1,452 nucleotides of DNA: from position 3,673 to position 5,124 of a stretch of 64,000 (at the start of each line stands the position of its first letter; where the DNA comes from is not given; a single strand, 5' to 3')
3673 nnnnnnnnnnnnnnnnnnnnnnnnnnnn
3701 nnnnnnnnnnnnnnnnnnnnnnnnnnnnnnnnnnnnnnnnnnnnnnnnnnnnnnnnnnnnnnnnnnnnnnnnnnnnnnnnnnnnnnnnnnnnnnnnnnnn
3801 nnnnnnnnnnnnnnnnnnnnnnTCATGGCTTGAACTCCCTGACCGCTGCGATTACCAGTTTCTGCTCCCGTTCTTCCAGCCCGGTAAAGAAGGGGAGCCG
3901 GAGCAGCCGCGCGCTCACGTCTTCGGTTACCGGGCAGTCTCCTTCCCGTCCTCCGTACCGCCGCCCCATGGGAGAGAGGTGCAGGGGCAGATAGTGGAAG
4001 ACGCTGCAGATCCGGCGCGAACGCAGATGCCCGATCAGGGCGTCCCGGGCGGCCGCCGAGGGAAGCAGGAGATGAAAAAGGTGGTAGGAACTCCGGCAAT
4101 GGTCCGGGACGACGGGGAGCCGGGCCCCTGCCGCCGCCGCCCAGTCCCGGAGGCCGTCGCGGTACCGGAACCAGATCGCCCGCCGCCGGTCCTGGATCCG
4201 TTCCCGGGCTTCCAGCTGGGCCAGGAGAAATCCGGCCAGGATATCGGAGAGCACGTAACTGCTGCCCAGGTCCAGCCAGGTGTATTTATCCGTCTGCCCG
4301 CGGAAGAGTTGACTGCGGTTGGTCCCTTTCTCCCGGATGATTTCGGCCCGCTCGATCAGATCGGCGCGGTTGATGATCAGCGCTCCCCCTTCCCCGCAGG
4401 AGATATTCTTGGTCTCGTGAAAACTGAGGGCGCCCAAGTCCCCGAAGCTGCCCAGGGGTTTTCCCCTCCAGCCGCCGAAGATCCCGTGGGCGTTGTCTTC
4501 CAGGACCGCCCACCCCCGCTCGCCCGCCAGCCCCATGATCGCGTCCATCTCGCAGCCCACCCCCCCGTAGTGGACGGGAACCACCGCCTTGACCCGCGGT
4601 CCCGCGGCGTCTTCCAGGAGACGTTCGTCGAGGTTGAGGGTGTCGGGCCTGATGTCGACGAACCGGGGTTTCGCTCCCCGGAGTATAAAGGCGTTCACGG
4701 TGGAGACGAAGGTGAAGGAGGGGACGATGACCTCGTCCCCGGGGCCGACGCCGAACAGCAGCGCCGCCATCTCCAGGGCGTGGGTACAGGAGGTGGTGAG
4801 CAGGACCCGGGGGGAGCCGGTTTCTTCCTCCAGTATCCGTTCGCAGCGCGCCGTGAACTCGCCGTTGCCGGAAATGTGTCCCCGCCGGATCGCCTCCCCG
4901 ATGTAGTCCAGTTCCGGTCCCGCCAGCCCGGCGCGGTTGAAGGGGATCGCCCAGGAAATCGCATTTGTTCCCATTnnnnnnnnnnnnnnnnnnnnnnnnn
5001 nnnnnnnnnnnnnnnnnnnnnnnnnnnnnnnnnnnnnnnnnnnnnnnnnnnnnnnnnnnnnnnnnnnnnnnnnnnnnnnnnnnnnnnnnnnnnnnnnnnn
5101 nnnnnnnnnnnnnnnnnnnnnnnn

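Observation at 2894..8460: Arn-like module: WecE + WecD + GT2 polyprenyl-P-sugar synthase operon facing a divergent ArnT/PMT-like GT-C transferase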

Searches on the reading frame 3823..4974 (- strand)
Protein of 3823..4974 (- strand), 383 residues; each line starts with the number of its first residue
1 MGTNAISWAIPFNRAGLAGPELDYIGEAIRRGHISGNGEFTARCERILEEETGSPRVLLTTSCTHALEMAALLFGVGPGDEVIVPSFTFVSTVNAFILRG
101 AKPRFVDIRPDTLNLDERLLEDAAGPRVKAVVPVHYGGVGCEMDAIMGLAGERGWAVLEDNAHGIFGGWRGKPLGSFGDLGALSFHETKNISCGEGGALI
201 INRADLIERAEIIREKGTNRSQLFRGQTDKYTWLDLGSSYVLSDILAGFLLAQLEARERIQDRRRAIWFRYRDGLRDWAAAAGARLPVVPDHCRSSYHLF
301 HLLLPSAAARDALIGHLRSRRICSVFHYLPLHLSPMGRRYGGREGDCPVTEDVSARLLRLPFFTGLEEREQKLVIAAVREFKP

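Call 6: search_protein_families(library=pfam, proteins=[window:3823-4974:-], max_evalue=0.01)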
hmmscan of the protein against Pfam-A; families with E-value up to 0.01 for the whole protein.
window:3823-4974:- (383 aa): 3 families
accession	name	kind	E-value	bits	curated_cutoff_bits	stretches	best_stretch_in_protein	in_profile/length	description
PF01041.23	DegT_DnrJ_EryC1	-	6.5e-85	285.9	19.8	1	22-379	8-360/360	DegT/DnrJ/EryC1/StrS aminotransferase family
PF00155.27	Aminotran_1_2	-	1.7e-05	24.7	19.7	1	55-131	67-150/361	Aminotransferase class I and II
PF19916.4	VMAP-M0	-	0.0055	17.6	25.9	0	274-313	21-60/104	vWA-MoxR associated protein middle region 0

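Call 7: search_protein_families(library=ncbifam, proteins=[window:3823-4974:-], max_evalue=0.01)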
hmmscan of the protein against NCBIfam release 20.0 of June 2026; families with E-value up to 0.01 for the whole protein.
window:3823-4974:- (383 aa): 14 families
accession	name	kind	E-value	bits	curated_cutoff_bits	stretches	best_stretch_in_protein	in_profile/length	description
NF008687.0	PRK11706.1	equivalog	1.5e-158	527.5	375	1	10-381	2-373/375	dTDP-4-amino-4,6-dideoxygalactose transaminase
TIGR02379.1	ECA_wecE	subfamily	1.6e-145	484.6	434.85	1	10-380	2-373/376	dTDP-4-amino-4,6-dideoxy-D-glucose transaminase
TIGR03588.1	PseC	equivalog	1.3e-62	211.9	423.5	1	19-380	11-378/380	UDP-4-amino-4,6-dideoxy-N-acetyl-beta-L-altrosamine transaminase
NF008658.2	PRK11658.1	equivalog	1.4e-57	195.1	631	1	10-380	5-375/379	UDP-4-amino-4-deoxy-L-arabinose aminotransferase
TIGR04181.1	NHT_00031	hypoth_equivalog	5e-53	180.3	420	1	14-361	5-357/359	LegC family aminotransferase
TIGR04427.1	PLP_DesI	equivalog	6.9e-35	120.9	650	1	33-373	46-374/390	dTDP-4-dehydro-6-deoxyglucose aminotransferase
NF011936.0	PRK15407.1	equivalog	1.4e-30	106.4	423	2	75-217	109-251/440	lipopolysaccharide biosynthesis protein RfbH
NF006488.0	PRK08912.1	equivalog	6.7e-07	28.6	498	1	56-132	89-164/387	aminotransferase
NF005817.0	PRK07683.1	equivalog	9.2e-05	21.3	575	1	56-132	91-166/387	aminotransferase A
NF004770.0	PRK06108.1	subfamily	0.00015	20.7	422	1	46-132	88-175/396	pyridoxal phosphate-dependent aminotransferase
NF041364.1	GntC_guanitoxin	equivalog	0.0003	19.8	415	1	54-132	60-139/356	guanitoxin biosynthesis PLP-dependent (S)-gamma-hydroxy-L-arginine cyclodehydratase GntC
NF006569.0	PRK09082.1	subfamily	0.0037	16.4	420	1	56-132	93-168/386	methionine aminotransferase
NF052290.2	MocR_like_YczR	exception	0.0055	15.5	487.4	0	52-136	161-246/458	MocR-like transcription factor YczR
NF005855.0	PRK07777.1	equivalog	0.0056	16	553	1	56-132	91-168/391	pyridoxal phosphate-dependent aminotransferase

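Call 10: find_encoding_contigs(protein=window:3823-4974:-, flank=10000, max_places=6)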
Protein window:3823-4974:- (383 aa): 12 contigs read that carry it; 6 places shown.
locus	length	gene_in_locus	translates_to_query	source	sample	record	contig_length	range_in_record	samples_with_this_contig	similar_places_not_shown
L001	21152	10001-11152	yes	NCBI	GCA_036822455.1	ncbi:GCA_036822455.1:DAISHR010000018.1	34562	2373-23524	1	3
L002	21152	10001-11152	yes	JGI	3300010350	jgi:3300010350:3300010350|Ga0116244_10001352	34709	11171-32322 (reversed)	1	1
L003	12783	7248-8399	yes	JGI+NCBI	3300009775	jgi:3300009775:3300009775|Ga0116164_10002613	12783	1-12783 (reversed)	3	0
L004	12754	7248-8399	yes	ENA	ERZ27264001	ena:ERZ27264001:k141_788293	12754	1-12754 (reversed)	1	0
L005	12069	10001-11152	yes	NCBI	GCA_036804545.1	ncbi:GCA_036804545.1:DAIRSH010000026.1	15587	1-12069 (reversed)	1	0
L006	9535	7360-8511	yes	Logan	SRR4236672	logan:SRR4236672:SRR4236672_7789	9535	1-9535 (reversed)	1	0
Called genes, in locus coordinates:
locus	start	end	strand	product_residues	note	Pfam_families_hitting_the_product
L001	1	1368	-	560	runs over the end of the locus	PF13231:PMT_2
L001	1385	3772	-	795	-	-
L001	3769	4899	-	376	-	PF04055:Radical_SAM, PF13186:SPASM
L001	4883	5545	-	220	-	PF00891:Methyltransf_2, PF13489:Methyltransf_23, PF05175:MTS, PF05401:NodS, PF02353:CMAS, PF08241:Methyltransf_11, PF08242:Methyltransf_12, PF13649:Methyltransf_25, +3 more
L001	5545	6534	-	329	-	PF13506:Glyco_transf_21, PF00535:Glycos_transf_2, PF10111:Glyco_tranf_2_2, PF13641:Glyco_tranf_2_3, PF13632:Glyco_trans_2_3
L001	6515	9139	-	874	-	PF13231:PMT_2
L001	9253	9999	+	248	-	-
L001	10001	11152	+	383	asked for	PF00155:Aminotran_1_2 (faint), PF01041:DegT_DnrJ_EryC1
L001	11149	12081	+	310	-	PF00535:Glycos_transf_2, PF13641:Glyco_tranf_2_3 (weak)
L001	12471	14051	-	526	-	-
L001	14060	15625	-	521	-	-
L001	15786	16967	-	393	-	PF09992:NAGPA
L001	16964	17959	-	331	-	-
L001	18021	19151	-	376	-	-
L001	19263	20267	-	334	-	PF01370:Epimerase, PF02719:Polysacc_synt_2, PF04321:RmlD_sub_bind, PF01073:3Beta_HSD, PF07993:NAD_binding_4, PF16363:GDP_Man_Dehyd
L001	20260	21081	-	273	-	PF00483:NTP_transferase, PF12804:NTP_transf_3 (weak)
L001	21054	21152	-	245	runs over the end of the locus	PF13641:Glyco_tranf_2_3 (faint), PF00535:Glycos_transf_2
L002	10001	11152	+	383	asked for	PF00155:Aminotran_1_2 (faint), PF01041:DegT_DnrJ_EryC1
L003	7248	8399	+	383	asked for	PF00155:Aminotran_1_2 (faint), PF01041:DegT_DnrJ_EryC1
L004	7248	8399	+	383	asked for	PF00155:Aminotran_1_2 (faint), PF01041:DegT_DnrJ_EryC1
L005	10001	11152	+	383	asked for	PF00155:Aminotran_1_2 (faint), PF01041:DegT_DnrJ_EryC1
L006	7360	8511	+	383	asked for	PF00155:Aminotran_1_2 (faint), PF01041:DegT_DnrJ_EryC1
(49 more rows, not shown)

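Call 66: search_protein_families(library=ncbifam, proteins=[L001:20260-21081:-, L001:19263-20267:-, L001:15786-16967:-], max_evalue=0.00001)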
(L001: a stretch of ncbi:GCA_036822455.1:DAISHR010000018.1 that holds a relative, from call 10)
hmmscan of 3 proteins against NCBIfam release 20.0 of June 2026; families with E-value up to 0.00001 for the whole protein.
L001:20260-21081:- (273 aa): 12 families
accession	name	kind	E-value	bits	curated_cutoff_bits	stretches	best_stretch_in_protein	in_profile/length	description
TIGR02623.1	G1P_cyt_trans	equivalog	1.5e-92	309.7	300.25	1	7-260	1-252/255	glucose-1-phosphate cytidylyltransferase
TIGR03992.1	Arch_glmU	subfamily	5.7e-24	84.7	292.1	2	8-72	2-66/393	bifunctional sugar-1-phosphate nucleotidylyltransferase/acetyltransferase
NF049965.1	GlMnHpPGnyltfHddC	equivalog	2.3e-22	79.7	300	2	8-72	2-66/221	D-glycero-D-manno-heptose 1-phosphate guanosyltransferase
NF052502.1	man1P_GTase_Rv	exception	1.1e-20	73.9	440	2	9-71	3-65/352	mannose-1-phosphate guanylyltransferase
NF041313.1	UDPGP_AglF_Halo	equivalog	4.3e-17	62.3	400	1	8-70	2-64/234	UTP--glucose-1-phosphate uridylyltransferase AglF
NF045761.1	NAMPUrTaseMurU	equivalog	2.4e-14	53.7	250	1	7-70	1-64/226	N-acetylmuramate alpha-1-phosphate uridylyltransferase MurU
NF041173.1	Sug_nt_acttase_Thmprot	equivalog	2.7e-11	43.1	600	0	103-239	72-213/405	bifunctional sugar-1-phosphate nucleotidylyltransferase/acetyltransferase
TIGR01208.1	rmlA_long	equivalog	6.3e-10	38.5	320.25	0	8-69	1-63/353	glucose-1-phosphate thymidylyltransferase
TIGR01099.1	galU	equivalog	2e-07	30.9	326.8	1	8-156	3-151/261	UTP--glucose-1-phosphate uridylyltransferase GalU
NF041135.1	IPPtranDIPPsyn_Thcocales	equivalog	3e-07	29.8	580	0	8-71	2-61/419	bifunctional L-myo-inositol-1-phosphate cytidylyltransferase/CDP-L-myo-inositol myo-inositolphosphotransferase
TIGR02091.1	glgC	equivalog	5.3e-07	29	424.9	1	9-238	3-244/364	glucose-1-phosphate adenylyltransferase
NF001947.0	PRK00725.1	subfamily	3.2e-06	26.2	470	0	9-36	19-46/426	glucose-1-phosphate adenylyltransferase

L001:19263-20267:- (334 aa): 24 families
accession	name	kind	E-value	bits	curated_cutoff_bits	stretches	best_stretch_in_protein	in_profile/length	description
TIGR02622.1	CDP_4_6_dhtase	equivalog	7.8e-63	212.7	278.45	1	6-328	2-340/352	CDP-glucose 4,6-dehydratase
TIGR01181.1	dTDP_gluc_dehyt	equivalog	4.5e-49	167.3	365.1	1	55-320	50-313/321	dTDP-glucose 4,6-dehydratase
TIGR04180.1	EDH_00030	hypoth_equivalog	1.3e-43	149.2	475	1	11-305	1-296/297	NAD-dependent 4,6-dehydratase LegB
TIGR01179.1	galE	equivalog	7.4e-36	123.6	262.3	2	11-186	2-178/332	UDP-glucose 4-epimerase GalE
NF007582.0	PRK10217.1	equivalog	1.3e-28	100.2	698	1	11-319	4-332/355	dTDP-glucose 4,6-dehydratase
NF007490.0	PRK10084.1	subfamily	1.5e-27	96.5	649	1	142-319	155-335/361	dTDP-glucose 4,6-dehydratase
NF011728.1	PRK15181.1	equivalog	2.6e-22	79.3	760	1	9-319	16-338/348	Vi polysaccharide biosynthesis UDP-N-acetylglucosaminuronic acid C-4 epimerase TviC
NF007956.0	PRK10675.1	subfamily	4e-21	75.5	394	1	11-158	3-153/338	UDP-glucose 4-epimerase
NF042423.1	oxyalk_red_Shew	equivalog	1.6e-20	73.4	580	1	9-270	9-258/331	2-alkyl-3-oxoalkanoate reductase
TIGR03466.1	HpnA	hypoth_equivalog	4.2e-19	68.6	367.65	1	10-179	2-165/327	hopanoid-associated sugar epimerase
NF042422.1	oxyalk_red_OleD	equivalog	4.6e-16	59.1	580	1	10-272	2-253/329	2-alkyl-3-oxoalkanoate reductase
TIGR01472.1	gmd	equivalog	1.1e-15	57.7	415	1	10-177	2-178/342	GDP-mannose 4,6-dehydratase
TIGR01746.1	Thioester-redct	subfamily_domain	2.6e-14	53.3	213.35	1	10-274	1-285/371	thioester reductase domain-containing protein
NF043036.1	ErythonDh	equivalog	5.6e-14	52.1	325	1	10-168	2-163/321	D-erythronate dehydrogenase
NF052578.1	StrlDmthSdmBMthl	equivalog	2.9e-12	47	600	1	12-253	4-230/328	sterol demethylase protein SdmB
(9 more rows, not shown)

L001:15786-16967:- (393 aa): 0 families

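Call 88: search_protein_families(library=pfam, proteins=[L001:16964-17959:-, L001:18021-19151:-], max_evalue=0.01)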
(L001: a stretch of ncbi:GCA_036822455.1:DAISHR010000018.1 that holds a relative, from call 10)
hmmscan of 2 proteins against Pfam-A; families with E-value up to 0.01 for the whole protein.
L001:16964-17959:- (331 aa): 0 families

L001:18021-19151:- (376 aa): 0 families
